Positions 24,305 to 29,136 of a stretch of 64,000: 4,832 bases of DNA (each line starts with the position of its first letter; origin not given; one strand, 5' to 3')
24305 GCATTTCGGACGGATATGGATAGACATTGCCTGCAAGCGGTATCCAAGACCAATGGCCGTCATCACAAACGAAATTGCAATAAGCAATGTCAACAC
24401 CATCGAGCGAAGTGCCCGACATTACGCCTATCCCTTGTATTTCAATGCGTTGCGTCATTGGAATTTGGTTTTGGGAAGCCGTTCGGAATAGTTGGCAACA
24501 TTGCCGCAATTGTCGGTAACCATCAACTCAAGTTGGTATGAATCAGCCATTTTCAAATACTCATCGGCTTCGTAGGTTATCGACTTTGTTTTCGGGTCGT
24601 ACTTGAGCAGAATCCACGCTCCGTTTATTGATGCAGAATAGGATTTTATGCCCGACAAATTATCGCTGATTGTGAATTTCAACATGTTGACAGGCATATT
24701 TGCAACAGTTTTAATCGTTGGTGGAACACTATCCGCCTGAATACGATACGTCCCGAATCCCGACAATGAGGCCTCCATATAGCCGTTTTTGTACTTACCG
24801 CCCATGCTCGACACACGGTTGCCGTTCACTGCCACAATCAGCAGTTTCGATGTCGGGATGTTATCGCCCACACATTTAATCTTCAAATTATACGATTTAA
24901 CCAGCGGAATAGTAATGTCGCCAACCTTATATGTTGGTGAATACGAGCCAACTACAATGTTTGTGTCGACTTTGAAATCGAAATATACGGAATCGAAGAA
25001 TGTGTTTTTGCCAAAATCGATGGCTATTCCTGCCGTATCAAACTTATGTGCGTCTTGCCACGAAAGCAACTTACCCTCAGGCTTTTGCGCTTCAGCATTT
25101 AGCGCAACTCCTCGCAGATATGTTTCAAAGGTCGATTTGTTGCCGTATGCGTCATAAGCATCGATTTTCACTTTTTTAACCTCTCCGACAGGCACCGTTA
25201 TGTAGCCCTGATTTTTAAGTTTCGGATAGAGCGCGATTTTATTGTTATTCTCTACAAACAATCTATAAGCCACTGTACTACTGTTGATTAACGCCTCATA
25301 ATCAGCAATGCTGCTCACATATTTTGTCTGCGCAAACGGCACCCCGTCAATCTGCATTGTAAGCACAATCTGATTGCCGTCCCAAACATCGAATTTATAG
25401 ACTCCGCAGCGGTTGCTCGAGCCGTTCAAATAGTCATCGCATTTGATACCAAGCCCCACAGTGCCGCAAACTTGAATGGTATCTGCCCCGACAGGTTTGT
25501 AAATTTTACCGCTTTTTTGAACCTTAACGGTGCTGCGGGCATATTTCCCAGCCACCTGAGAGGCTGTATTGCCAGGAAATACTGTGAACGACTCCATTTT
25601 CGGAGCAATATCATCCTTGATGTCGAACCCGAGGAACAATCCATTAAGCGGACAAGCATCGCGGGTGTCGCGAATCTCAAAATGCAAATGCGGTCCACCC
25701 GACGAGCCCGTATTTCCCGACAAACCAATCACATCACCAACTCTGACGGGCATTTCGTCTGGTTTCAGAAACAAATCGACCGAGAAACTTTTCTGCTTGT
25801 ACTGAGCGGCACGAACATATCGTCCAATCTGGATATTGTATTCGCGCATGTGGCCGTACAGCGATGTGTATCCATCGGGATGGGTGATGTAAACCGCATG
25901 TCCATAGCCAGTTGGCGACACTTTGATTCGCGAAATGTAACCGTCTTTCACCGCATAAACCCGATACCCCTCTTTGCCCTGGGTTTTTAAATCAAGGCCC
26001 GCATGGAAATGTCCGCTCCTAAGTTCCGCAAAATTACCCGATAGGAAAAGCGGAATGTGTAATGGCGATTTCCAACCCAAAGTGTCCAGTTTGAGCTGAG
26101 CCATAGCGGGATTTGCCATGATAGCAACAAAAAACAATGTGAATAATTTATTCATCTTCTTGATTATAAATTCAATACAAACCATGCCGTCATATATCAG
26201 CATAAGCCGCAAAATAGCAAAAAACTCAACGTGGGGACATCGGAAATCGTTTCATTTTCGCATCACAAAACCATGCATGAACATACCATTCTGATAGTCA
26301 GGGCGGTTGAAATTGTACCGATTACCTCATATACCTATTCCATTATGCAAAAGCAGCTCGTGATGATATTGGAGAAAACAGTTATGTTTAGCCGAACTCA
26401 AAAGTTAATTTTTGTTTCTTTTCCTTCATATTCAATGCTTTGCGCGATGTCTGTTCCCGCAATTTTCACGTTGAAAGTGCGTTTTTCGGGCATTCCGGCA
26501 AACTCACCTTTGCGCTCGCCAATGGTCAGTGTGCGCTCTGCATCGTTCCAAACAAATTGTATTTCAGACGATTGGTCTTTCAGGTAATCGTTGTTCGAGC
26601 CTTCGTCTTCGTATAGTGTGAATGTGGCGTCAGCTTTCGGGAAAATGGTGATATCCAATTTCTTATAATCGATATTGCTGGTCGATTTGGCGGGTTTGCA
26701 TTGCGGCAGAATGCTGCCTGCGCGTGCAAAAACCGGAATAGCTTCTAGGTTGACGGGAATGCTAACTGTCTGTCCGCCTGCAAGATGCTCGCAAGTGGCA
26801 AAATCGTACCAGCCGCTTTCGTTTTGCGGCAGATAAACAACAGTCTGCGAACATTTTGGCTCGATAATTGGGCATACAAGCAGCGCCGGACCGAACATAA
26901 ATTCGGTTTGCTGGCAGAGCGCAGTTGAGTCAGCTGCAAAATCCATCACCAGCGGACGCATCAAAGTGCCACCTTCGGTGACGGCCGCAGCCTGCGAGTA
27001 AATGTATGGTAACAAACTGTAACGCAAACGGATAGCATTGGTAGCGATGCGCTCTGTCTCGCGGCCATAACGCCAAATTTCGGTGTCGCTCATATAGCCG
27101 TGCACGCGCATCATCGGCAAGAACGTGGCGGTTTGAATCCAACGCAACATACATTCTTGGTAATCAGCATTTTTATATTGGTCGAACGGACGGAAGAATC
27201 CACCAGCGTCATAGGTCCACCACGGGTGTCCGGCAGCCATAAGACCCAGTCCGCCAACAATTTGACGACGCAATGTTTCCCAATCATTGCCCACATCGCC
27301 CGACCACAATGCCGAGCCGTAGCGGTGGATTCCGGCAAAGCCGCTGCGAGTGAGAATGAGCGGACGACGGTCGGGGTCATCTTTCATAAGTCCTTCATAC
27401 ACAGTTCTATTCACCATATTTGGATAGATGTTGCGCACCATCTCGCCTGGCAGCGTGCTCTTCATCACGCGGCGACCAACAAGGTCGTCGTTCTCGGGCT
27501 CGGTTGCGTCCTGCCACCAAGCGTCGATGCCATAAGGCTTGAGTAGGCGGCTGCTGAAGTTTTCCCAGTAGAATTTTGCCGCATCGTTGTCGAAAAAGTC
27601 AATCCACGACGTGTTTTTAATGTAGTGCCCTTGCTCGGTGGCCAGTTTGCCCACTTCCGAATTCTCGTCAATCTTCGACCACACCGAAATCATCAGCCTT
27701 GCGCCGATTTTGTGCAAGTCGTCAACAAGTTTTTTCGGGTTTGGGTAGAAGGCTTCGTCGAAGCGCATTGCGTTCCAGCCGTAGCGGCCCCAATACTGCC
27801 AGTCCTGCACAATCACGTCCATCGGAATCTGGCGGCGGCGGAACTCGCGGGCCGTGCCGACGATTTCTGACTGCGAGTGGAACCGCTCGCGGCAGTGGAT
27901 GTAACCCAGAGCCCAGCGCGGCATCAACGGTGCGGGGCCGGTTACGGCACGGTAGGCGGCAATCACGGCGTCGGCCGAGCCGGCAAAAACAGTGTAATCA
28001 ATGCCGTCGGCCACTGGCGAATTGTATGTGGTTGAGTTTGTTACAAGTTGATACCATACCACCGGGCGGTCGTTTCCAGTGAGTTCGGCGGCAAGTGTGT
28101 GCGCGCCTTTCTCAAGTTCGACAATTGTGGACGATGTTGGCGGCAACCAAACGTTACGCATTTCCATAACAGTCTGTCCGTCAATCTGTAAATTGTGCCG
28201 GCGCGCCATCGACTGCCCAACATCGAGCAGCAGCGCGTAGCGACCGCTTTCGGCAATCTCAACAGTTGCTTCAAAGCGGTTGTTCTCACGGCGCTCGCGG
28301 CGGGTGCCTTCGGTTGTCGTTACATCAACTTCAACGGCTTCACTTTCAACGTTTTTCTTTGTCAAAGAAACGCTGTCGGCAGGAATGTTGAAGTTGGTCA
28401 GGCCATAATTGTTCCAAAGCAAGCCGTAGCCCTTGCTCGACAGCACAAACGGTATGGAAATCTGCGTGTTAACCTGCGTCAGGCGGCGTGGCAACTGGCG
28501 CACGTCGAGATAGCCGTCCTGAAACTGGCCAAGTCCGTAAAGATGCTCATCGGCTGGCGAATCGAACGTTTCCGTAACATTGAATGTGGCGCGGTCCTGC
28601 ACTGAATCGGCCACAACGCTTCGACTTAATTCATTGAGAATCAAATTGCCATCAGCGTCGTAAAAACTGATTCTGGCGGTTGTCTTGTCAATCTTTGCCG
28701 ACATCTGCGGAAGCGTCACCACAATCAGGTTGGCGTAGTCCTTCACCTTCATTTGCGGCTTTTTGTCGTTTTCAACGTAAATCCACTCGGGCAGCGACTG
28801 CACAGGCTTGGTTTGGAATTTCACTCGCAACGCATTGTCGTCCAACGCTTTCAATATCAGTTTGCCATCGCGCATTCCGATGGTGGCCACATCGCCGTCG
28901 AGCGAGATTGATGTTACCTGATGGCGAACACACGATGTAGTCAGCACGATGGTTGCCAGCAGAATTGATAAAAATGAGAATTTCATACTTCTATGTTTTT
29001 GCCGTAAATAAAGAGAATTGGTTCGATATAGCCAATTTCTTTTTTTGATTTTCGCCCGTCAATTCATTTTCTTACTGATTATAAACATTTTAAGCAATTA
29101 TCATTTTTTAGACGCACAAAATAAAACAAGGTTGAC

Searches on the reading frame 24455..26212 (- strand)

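Call 61: search_protein_families(library=pfam, proteins=[window:24455-26212:-], max_evalue=0.00001)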
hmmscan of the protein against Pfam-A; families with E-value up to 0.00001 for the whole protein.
window:24455-26212:- (585 aa): 1 family
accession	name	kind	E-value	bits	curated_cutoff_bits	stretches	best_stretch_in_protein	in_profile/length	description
PF01551.29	Peptidase_M23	-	1.4e-20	73.7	28.7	2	69-137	2-67/96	Peptidase family M23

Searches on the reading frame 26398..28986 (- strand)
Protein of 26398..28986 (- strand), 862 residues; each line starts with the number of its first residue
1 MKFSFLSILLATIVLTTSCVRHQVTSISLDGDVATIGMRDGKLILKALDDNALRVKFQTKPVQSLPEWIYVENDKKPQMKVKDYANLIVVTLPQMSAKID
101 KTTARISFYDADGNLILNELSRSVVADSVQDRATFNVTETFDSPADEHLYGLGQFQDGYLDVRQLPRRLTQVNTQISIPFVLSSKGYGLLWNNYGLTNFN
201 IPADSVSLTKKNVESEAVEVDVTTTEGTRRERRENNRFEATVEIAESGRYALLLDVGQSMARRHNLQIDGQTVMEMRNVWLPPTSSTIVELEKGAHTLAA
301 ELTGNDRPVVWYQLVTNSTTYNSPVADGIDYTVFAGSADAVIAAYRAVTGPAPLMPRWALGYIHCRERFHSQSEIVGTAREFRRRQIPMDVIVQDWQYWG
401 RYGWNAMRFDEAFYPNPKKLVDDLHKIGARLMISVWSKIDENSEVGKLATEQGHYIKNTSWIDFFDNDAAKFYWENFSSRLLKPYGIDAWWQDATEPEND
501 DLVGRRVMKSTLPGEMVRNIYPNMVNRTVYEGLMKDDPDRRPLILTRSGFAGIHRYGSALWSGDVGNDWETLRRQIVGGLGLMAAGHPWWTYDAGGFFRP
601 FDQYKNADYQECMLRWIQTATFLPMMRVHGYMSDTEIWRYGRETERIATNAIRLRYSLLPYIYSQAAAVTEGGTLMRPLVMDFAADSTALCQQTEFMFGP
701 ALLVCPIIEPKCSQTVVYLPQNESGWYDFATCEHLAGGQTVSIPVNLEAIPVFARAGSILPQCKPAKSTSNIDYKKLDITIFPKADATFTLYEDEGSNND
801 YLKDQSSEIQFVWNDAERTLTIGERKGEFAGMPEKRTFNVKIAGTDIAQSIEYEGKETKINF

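Call 61: search_protein_families(library=pfam, proteins=[window:26398-28986:-], max_evalue=0.00001)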
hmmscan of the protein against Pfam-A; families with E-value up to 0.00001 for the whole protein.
window:26398-28986:- (862 aa): 4 families
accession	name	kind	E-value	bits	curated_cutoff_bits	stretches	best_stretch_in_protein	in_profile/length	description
PF01055.32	Glyco_hydro_31_2nd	-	2.9e-88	296.8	23.5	1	353-665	2-328/328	Glycosyl hydrolases family 31 TIM-barrel domain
PF21365.3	Glyco_hydro_31_3rd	-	6e-25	88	24.4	1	672-760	1-87/87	Glycosyl hydrolase family 31 C-terminal domain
PF17137.9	DUF5110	-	4.3e-20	72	27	1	777-844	2-70/71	Domain of unknown function (DUF5110)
PF13802.12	Gal_mutarotas_2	-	4e-15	57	27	1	43-199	2-183/184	Glycosyl hydrolase 31 N-terminal galactose mutarotase-like domain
